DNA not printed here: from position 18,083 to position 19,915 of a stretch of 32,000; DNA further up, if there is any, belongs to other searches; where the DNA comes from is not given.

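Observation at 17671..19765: Heme-copper-oxidase-like operon lacking CuA and the helix-VI His-Tyr of the CuB site: possible NOR-like or novel HCO family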

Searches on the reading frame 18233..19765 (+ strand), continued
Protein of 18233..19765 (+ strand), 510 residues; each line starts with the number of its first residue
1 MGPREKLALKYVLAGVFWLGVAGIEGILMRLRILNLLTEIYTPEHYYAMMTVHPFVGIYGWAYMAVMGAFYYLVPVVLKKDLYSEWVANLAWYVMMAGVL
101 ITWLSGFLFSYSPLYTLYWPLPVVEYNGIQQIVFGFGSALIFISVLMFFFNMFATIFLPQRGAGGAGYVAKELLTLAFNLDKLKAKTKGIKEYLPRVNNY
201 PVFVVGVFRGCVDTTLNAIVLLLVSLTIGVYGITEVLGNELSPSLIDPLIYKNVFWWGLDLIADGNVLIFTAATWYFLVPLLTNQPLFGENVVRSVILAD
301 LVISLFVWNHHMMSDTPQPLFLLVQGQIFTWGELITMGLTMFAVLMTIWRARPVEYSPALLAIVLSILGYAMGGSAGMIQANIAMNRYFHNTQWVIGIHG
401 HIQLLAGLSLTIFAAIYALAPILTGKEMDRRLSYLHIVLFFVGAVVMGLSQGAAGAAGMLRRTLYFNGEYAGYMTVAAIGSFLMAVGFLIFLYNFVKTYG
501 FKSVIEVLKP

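Call 19: search_solved_structures(query=A1, max_evalue=0.001, show_alignments=5)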
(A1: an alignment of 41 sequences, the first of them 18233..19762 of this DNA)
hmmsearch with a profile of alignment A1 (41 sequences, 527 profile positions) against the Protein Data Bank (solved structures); distinct sequences matched with E-value up to 0.001: 61 (the best 60 are shown).
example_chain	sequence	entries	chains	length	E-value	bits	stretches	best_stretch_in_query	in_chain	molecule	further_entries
6koc_A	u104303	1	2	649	1.3e-31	113.2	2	226-505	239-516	AA3-600 quinol oxidase subunit I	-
6kob_A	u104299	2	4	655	1.4e-31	113.1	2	226-505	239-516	AA3-600 quinol oxidase subunit I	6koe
8hcr_F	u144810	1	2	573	5.3e-28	101.3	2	284-514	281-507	Probable cytochrome c oxidase subunit 1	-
2yev_A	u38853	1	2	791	2.6e-26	95.7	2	202-505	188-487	CYTOCHROME C OXIDASE POLYPEPTIDE I+III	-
7rh6_R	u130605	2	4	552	4.2e-26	95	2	281-506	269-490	Cytochrome c oxidase subunit 1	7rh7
7rh5_R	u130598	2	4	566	4.3e-26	95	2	281-506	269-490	Cytochrome c oxidase subunit 1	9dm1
6adq_F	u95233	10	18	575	4.5e-26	94.9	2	281-506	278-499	Cytochrome c oxidase subunit 1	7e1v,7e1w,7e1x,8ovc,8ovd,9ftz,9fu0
8ucj_a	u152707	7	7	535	8.1e-25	90.8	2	195-501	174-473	Cytochrome c oxidase subunit 1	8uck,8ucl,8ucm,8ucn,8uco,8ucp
6ymx_a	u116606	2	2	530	1.1e-24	90.3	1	251-502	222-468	Cytochrome c oxidase subunit 1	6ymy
6giq_a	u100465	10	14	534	1.1e-24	90.3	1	251-502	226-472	Cytochrome c oxidase subunit 1 | CYTOCHROME C OXIDASE SUBUNIT 1; SYNONYM: CYTOCHROME C OXIDASE POLYPEPTIDE I, COX1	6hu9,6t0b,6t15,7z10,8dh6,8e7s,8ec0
9wcx_I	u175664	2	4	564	6.3e-24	87.9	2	280-514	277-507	Cytochrome c oxidase subunit 1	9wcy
7q21_D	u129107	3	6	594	2e-23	86.2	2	280-513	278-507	Cytochrome c oxidase subunit 1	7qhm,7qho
8c8q_A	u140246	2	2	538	4.4e-23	85.1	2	189-510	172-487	Cytochrome c oxidase subunit 1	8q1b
6hwh_V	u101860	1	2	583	1.4e-22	83.4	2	226-506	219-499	Cytochrome c oxidase subunit 1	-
9ufb_A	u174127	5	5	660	5.4e-22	81.5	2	253-504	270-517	Cytochrome bo(3) ubiquinol oxidase subunit 1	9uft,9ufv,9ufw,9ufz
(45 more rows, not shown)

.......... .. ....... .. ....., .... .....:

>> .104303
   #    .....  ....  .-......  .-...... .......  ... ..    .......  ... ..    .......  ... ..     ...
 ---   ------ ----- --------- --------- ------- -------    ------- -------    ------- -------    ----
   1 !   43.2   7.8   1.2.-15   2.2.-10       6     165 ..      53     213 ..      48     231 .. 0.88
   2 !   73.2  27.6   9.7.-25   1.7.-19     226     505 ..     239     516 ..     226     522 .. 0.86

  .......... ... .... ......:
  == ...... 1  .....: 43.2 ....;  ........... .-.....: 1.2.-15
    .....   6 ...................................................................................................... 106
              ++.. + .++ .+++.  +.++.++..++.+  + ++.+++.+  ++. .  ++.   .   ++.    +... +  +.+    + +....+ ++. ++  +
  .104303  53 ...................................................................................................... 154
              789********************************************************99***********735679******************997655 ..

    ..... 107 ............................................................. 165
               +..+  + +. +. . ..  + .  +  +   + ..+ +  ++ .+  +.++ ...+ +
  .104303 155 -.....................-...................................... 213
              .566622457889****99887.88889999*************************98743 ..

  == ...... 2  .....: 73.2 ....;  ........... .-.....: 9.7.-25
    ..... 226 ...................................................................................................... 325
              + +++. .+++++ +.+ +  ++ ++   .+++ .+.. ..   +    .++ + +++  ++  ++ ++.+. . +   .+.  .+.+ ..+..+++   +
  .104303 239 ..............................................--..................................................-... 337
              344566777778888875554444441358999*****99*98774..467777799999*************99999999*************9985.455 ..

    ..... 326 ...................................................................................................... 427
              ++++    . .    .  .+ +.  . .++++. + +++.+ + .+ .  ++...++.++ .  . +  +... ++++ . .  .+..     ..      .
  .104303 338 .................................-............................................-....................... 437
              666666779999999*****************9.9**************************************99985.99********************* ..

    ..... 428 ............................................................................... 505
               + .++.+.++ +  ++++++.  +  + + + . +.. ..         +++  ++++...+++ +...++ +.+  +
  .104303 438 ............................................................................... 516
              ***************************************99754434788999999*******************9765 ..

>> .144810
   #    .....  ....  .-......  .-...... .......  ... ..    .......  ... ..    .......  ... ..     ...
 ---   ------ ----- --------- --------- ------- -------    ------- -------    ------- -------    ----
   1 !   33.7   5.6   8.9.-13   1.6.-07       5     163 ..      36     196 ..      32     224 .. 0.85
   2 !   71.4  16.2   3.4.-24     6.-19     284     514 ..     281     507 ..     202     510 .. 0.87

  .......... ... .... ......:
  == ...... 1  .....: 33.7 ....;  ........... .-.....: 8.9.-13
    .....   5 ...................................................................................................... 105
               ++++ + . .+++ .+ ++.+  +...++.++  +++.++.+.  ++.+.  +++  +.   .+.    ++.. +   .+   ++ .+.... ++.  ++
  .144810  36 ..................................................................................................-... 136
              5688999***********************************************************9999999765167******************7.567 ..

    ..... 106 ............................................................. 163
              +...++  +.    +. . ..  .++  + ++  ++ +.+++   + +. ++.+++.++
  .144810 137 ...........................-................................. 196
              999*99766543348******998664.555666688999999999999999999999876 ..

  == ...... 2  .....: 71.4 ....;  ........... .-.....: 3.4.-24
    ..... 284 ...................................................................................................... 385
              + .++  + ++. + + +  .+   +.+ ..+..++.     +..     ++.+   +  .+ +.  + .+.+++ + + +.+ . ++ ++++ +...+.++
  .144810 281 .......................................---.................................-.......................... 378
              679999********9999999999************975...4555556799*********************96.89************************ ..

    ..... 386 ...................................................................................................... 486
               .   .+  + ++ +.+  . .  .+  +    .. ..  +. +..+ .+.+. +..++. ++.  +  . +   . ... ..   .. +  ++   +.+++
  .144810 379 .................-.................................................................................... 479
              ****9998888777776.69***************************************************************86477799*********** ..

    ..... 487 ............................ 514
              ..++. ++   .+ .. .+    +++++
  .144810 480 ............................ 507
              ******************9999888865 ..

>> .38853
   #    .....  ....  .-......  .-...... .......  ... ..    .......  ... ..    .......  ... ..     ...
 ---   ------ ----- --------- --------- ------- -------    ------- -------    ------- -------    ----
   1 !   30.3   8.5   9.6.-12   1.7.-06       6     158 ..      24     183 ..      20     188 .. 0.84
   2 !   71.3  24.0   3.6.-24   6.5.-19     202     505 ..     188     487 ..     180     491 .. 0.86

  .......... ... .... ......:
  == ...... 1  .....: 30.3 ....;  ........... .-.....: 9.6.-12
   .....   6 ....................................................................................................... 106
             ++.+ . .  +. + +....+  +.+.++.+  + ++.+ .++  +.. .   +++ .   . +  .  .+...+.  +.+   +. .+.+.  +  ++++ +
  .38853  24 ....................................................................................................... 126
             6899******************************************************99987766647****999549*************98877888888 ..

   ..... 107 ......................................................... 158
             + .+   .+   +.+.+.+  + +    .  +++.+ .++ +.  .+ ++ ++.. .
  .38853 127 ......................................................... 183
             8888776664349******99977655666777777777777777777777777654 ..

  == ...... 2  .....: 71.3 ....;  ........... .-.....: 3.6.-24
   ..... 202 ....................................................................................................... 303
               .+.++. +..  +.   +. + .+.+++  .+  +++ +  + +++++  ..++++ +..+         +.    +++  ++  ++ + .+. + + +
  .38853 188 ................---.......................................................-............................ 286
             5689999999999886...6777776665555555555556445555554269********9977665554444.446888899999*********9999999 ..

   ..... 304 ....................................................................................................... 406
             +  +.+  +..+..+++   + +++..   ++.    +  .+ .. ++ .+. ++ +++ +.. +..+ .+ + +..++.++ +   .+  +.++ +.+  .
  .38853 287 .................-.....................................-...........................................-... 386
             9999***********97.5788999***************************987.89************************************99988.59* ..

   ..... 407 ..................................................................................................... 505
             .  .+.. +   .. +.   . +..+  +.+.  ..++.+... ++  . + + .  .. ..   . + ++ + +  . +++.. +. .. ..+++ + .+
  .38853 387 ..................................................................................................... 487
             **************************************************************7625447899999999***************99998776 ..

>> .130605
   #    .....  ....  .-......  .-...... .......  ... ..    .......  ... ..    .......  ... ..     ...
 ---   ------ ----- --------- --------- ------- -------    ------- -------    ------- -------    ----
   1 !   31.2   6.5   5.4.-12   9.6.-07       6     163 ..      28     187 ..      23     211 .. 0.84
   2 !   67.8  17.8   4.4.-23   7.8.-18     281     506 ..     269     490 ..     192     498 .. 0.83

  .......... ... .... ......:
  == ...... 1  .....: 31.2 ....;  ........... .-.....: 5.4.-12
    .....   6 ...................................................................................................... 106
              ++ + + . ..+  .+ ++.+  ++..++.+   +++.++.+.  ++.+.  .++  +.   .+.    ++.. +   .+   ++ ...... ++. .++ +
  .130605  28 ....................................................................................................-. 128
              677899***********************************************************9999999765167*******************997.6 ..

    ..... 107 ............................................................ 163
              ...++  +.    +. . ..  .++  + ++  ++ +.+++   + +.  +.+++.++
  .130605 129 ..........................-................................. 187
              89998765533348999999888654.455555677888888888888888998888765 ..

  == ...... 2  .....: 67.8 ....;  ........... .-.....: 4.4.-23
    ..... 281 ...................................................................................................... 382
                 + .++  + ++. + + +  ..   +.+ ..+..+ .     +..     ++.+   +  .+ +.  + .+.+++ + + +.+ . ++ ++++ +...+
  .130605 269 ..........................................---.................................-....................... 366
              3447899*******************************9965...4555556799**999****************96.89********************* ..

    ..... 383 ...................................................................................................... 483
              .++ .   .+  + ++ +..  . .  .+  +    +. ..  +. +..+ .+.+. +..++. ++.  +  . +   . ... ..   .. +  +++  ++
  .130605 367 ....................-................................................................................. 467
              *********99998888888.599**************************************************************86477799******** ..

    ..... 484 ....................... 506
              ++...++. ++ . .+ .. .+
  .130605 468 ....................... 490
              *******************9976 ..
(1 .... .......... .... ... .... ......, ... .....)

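Call 20: find_encoding_contigs(protein=window:18233-19762:+, flank=10000, max_places=4)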
Protein window:18233-19762:+ (510 aa): no gene with exactly this product is on record in the collection.

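Call 21: find_related_loci(query=A1, collection=genome_contigs, flank=10000)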
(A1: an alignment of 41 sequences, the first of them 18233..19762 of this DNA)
Query A1 (510 aa) in genome_contigs; peptide patterns used: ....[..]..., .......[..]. (x = any residue, [..] = any of these).
600 stretches matched a pattern (row limit reached: there are more); 559 encode a relative of the query (tblastn E <= 1e-3); the best 80 are kept; 80 distinct loci.
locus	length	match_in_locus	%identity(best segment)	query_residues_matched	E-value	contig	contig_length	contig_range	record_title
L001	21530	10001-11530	98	1-510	0e+0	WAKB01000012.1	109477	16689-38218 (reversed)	MAG: Candidatus Geothermarchaeota archaeon isolate S012_44_esom k151_354180, whole genome shotgun sequence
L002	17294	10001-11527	73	1-509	0e+0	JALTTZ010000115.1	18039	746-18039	MAG: Nitrososphaeria archaeon isolate S140_metabat2_scaf2bin.244 S140_NODE_639_length_18039_cov_2.288745, whole genome s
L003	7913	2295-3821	66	1-509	0e+0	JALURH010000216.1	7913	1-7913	MAG: Thermofilaceae archaeon isolate S146_metabat2_scaf2bin.035_VB S146_NODE_7655_length_7913_cov_2.354226, whole genome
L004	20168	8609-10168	63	4-510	0e+0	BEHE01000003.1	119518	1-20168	Archaeon HR02 DNA, contig: NODE_73_3, isolate: HRbin02, whole genome shotgun sequence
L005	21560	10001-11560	64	4-510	0e+0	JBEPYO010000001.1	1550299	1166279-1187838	MAG: Nitrososphaerota archaeon isolate 03V1_S199.concoct.095 NODE_1_length_1550299_cov_2.969483, whole genome shotgun se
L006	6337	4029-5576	61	4-508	0e+0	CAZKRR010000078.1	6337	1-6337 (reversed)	MAG TPA_asm: uncultured Nitrososphaeria archaeon isolate SRP104967_co1_24 genome assembly, contig: NODE_4099_length_6337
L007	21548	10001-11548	60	4-508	0e+0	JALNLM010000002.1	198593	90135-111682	MAG: Candidatus Geocrenenecus huangii isolate ZZQ.bins.13.201803 NODE_41_length_198593_cov_22.351551, whole genome shotg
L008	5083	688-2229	60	7-507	0e+0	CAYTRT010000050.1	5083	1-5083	MAG TPA_asm: uncultured Nitrososphaeria archaeon isolate SRP104967_co1_41 genome assembly, contig: NODE_5405_length_5083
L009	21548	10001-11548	59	4-508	0e+0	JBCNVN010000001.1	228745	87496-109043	MAG: Candidatus Caldarchaeales archaeon isolate DT_Bin_20 contig1, whole genome shotgun sequence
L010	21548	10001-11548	58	4-508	0e+0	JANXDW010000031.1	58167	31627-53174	MAG: Aigarchaeota archaeon isolate SKYB24 k141_416600, whole genome shotgun sequence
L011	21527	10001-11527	78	1-509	0e+0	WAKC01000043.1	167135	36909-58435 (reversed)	MAG: Candidatus Geothermarchaeota archaeon isolate S012_78_esom k151_55955, whole genome shotgun sequence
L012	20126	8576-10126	57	4-507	0e+0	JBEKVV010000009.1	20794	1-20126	MAG: Candidatus Bathyarchaeia archaeon isolate SPRUCE 612 SPRUCE_612_9, whole genome shotgun sequence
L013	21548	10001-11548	59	4-508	0e+0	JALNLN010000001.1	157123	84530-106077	MAG: Candidatus Geocrenenecus dongiae isolate ZZQ.bins.17.201803 NODE_63_length_157123_cov_21.250682, whole genome shotg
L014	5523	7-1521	58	16-507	0e+0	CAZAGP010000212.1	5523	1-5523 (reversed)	MAG TPA_asm: uncultured Candidatus Bathyarchaeia archaeon isolate SRP140028_co1_409 genome assembly, contig: k141_704023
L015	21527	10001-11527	69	1-509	0e+0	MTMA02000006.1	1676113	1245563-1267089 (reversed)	MAG: Candidatus Scotarchaeum otlingeri isolate JdFR-13 NRA7_88_2_length_1676113_cov_34, whole genome shotgun sequence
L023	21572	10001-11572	47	5-508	1e-142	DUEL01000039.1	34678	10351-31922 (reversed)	MAG TPA_asm: Thermoflexia bacterium isolate J88 Contig39, whole genome shotgun sequence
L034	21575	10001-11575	46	5-510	9e-140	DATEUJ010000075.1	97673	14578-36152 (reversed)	MAG TPA_asm: Anaerolineae bacterium isolate SMAG_U8338 k141_2829956, whole genome shotgun sequence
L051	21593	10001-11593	47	1-510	7e-137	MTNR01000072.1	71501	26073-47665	MAG: Dehalococcoides sp. JdFR-56 JGI24020J35080_1000159, whole genome shotgun sequence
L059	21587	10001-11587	44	1-510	8e-136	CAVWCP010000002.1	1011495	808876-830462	MAG: uncultured Chloroflexia bacterium isolate MFD03899.bin.2.37 genome assembly, contig: contig_20770, whole genome sho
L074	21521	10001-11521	43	1-507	3e-129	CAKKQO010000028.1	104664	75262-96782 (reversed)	Omnitrophica bacterium GWA2_41_15 isolate Hainich-H51-bin333-1 genome assembly, contig: H51-bin333_1_Hain_H51_02um_R3_49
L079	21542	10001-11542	42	1-510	8e-126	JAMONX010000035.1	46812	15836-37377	MAG: Campylobacterales bacterium isolate 4281-140_metabat2_scaf2bin.081 4281-140_scaffold_168_c1, whole genome shotgun s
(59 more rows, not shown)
